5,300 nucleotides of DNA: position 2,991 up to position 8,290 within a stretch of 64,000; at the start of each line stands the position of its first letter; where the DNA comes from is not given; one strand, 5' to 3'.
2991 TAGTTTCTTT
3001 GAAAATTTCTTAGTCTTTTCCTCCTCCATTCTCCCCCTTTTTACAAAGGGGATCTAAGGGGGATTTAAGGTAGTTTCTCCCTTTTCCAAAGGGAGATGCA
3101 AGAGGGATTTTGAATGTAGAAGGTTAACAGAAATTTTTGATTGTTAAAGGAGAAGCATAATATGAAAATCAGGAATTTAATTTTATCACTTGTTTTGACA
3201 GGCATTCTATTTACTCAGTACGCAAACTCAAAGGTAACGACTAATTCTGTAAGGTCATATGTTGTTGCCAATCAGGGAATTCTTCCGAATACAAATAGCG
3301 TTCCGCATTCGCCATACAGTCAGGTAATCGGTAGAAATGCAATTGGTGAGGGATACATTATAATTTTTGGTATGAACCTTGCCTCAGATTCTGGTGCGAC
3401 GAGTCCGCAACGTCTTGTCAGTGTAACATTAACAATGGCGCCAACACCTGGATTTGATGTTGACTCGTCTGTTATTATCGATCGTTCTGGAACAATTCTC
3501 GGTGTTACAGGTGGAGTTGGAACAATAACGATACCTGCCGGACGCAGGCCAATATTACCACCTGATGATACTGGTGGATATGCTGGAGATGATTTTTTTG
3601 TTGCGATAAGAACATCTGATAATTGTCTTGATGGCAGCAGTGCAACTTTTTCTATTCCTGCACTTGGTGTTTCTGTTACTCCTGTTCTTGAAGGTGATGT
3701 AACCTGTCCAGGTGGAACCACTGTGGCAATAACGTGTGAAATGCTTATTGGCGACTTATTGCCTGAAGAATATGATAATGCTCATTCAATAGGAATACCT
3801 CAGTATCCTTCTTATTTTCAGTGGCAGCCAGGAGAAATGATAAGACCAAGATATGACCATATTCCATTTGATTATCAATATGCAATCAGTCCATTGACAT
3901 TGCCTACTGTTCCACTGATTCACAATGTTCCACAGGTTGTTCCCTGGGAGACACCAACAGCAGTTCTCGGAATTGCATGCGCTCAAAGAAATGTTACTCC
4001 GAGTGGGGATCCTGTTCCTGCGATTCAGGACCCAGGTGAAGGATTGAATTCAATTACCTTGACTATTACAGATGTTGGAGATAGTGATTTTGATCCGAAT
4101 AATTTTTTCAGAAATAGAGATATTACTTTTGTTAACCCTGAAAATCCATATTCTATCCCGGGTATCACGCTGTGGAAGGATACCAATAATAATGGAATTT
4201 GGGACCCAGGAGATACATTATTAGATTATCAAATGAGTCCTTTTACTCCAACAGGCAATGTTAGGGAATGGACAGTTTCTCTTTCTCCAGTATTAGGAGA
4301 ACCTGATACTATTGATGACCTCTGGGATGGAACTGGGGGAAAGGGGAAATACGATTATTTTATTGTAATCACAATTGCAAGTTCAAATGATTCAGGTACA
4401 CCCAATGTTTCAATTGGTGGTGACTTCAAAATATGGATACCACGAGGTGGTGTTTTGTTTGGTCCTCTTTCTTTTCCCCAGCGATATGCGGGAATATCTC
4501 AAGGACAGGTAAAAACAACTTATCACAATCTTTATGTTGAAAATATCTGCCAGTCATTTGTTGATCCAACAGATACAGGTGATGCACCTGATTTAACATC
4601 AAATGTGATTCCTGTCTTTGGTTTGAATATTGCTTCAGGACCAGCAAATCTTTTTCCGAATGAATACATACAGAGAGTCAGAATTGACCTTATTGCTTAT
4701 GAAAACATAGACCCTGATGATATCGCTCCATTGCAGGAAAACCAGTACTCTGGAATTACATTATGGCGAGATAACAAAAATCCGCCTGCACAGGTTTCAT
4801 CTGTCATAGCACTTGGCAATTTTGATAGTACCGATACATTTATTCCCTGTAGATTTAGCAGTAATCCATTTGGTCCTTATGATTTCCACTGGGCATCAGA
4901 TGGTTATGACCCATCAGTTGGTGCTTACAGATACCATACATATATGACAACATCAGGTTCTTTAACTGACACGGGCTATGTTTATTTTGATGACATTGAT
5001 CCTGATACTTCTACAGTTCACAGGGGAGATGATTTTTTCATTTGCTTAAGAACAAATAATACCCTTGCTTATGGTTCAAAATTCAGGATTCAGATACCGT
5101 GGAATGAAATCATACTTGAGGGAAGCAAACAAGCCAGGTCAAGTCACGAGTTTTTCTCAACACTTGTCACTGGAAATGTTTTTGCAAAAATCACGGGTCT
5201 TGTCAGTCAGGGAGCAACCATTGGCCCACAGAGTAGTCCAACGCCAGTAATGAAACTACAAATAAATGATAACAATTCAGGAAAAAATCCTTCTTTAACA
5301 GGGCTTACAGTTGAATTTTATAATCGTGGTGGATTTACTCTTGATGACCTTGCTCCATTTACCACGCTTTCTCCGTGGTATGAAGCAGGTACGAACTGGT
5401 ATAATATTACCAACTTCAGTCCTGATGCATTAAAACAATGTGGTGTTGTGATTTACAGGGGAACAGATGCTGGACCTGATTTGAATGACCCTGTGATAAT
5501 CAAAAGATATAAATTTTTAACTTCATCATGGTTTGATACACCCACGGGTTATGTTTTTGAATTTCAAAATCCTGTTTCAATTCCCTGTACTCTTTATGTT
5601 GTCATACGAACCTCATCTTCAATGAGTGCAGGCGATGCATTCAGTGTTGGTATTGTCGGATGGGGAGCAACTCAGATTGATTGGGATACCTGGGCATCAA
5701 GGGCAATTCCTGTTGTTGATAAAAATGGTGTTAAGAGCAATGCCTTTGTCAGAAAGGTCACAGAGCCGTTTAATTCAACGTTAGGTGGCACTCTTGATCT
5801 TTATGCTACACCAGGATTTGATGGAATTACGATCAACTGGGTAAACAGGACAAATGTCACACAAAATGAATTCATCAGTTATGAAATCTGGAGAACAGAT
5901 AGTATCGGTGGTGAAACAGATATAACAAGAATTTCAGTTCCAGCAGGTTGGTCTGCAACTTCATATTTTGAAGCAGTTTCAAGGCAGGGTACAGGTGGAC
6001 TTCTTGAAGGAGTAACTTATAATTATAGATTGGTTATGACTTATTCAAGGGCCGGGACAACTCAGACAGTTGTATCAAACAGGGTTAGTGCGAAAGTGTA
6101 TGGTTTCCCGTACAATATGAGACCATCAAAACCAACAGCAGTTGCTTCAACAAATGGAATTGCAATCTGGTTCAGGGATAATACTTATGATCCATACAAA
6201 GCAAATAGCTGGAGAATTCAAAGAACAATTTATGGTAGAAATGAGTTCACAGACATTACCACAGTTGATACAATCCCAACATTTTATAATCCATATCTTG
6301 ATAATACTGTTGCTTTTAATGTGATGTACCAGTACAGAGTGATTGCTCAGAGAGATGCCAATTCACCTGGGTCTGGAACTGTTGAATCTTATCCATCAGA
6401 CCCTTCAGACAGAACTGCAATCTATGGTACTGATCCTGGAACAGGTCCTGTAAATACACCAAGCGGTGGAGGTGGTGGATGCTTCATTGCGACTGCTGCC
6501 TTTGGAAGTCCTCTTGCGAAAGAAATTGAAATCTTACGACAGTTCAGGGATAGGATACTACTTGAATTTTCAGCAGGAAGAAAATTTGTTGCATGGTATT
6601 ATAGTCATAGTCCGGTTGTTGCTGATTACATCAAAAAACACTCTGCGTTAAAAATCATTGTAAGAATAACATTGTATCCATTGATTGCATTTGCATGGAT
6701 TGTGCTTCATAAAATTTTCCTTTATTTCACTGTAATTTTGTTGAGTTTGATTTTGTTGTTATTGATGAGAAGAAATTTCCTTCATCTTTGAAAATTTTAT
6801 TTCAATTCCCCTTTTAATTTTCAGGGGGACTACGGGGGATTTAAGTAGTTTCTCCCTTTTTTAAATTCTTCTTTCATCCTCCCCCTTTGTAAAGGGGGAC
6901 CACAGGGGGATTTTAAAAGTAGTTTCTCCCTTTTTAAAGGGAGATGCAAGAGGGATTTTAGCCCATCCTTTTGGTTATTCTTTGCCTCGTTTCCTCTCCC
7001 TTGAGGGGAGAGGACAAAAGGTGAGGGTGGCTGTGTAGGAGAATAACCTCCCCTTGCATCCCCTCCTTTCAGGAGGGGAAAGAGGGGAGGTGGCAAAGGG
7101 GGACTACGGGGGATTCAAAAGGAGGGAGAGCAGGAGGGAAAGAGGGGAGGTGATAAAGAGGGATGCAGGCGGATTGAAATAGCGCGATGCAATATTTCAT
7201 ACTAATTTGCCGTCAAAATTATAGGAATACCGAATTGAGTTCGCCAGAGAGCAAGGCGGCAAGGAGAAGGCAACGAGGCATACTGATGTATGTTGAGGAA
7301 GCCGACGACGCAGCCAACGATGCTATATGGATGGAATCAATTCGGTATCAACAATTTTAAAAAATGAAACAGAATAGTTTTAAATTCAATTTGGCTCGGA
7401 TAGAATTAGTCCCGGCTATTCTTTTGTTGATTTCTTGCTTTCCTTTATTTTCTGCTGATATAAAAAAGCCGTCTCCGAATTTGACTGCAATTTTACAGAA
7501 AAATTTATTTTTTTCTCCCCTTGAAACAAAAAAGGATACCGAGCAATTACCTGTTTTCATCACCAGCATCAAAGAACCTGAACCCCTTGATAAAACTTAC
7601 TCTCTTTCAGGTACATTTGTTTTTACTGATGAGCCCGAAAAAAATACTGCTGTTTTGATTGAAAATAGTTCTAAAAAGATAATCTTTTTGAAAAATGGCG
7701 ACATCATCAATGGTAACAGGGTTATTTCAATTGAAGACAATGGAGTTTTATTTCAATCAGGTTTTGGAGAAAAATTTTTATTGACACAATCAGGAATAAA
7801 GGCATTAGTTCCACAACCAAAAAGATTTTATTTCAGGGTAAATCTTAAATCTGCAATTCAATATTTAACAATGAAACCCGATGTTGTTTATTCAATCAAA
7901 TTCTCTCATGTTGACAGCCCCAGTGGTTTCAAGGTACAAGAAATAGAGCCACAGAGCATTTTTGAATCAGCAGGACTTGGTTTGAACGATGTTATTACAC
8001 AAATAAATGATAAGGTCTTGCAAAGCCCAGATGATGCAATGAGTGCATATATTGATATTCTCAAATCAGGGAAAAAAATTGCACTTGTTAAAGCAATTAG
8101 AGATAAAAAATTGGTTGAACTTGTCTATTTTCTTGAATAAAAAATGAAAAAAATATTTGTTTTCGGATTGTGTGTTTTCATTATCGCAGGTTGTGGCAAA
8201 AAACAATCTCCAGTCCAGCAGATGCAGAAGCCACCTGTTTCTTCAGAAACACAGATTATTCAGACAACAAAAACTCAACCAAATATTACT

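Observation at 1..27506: Expanded paralogous DUF11/CARDB-like domain family defining the island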

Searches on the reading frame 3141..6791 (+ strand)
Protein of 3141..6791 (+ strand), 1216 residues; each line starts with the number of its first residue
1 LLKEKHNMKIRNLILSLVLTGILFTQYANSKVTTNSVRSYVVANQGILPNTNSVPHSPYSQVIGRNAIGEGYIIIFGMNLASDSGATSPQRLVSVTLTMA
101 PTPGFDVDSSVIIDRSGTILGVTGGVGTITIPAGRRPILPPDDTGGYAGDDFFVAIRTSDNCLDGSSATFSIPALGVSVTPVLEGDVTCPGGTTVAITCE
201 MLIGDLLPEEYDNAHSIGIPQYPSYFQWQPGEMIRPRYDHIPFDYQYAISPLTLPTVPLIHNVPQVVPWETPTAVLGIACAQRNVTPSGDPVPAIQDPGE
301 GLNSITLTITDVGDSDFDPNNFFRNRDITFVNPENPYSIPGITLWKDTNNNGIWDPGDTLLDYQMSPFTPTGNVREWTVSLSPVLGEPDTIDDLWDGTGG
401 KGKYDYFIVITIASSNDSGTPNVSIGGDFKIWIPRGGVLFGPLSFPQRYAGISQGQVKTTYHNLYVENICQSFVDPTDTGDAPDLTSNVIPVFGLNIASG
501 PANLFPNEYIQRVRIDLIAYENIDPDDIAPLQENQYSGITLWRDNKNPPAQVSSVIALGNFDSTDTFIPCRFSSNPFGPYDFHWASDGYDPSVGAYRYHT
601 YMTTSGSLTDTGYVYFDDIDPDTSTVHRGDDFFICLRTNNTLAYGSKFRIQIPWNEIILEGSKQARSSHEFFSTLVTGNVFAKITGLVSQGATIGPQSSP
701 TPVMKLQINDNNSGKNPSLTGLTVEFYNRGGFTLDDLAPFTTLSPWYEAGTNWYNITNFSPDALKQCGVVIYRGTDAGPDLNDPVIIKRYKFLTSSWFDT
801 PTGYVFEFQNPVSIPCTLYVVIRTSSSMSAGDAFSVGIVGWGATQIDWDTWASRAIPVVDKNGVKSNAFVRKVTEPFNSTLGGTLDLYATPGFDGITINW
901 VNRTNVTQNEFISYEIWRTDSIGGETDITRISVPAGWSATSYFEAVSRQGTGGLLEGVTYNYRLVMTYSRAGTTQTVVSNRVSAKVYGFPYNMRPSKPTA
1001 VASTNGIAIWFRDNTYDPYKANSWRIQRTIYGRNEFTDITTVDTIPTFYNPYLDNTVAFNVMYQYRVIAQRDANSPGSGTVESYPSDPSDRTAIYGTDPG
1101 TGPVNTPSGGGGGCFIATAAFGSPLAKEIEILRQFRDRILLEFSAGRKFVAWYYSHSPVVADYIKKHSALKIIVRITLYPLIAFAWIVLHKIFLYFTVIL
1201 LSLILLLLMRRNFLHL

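Call 12: search_protein_families(library=ncbifam, max_evalue=0.01, proteins=[window:3141-6791:+])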
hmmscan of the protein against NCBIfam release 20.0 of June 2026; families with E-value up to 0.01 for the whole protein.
window:3141-6791:+ (1216 aa): 1 family
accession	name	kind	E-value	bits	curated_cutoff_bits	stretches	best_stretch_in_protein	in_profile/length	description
NF041770.1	CFI_box_CTERM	domain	3.1e-28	97.4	40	1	1114-1182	1-69/69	CFI-box-CTERM domain-containing protein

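Call 17: search_protein_families(library=pfam, max_evalue=0.001, proteins=[window:3141-6791:+])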
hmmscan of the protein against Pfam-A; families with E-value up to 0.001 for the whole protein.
window:3141-6791:+ (1216 aa): 0 families

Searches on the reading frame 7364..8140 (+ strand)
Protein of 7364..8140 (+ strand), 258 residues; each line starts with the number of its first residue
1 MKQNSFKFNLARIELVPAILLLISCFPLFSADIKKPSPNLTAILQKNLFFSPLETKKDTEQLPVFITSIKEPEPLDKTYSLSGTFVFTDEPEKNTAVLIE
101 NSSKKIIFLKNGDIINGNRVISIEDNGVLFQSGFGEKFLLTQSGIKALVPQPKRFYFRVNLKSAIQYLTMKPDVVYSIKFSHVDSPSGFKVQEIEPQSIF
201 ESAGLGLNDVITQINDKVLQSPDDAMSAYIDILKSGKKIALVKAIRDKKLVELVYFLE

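Call 12: search_protein_families(library=ncbifam, max_evalue=0.01, proteins=[window:7364-8140:+])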
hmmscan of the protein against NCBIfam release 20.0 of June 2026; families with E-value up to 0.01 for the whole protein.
window:7364-8140:+ (258 aa): 10 families
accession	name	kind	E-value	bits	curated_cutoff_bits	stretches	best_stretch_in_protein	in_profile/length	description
NF041515.1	GspC_delta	equivalog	7.3e-18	65.4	150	2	184-255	239-308/311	type II secretion system protein GspC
TIGR01713.1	typeII_sec_gspC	equivalog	2.2e-07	30.7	101.6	1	79-228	83-232/259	type II secretion system protein GspC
TIGR02037.1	degP_htrA_DO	subfamily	9.5e-06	24.8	416.2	1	170-253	245-323/434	Do family serine endopeptidase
NF008147.1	PRK10898.1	equivalog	2.9e-05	23.4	408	1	181-252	273-342/352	outer membrane-stress sensor serine endopeptidase DegS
NF041616.1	T2SS_C_SYNERG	exception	0.00021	20.7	200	1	184-256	224-294/296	type II secretion system protein GspC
NF007526.1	PRK10139.1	equivalog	0.0012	17.6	756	1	179-253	283-355/456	serine endoprotease DegQ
NF008189.1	PRK10942.1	equivalog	0.0012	17.4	720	1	179-253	305-377/477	serine endoprotease DegP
NF041199.1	trx7_PDZ_seleno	equivalog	0.0019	17.2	300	1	183-242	199-258/390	Trx7/PDZ domain-containing (seleno)protein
NF047968.1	SerProtHtrA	equivalog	0.009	15.4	470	0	183-252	285-352/357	serine protease HtrA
TIGR02038.1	protease_degS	equivalog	0.0093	15.1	422.95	0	182-253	273-342/351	outer membrane-stress sensor serine endopeptidase DegS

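Call 17: search_protein_families(library=pfam, max_evalue=0.001, proteins=[window:7364-8140:+])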
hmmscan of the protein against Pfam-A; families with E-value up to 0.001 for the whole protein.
window:7364-8140:+ (258 aa): 2 families
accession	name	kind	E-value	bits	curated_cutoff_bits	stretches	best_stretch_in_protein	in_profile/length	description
PF13180.12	PDZ_2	-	3.2e-06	27.8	27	1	183-252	10-75/80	PDZ domain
PF17820.7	PDZ_6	-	1.1e-05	25.5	27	1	192-225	3-36/54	PDZ domain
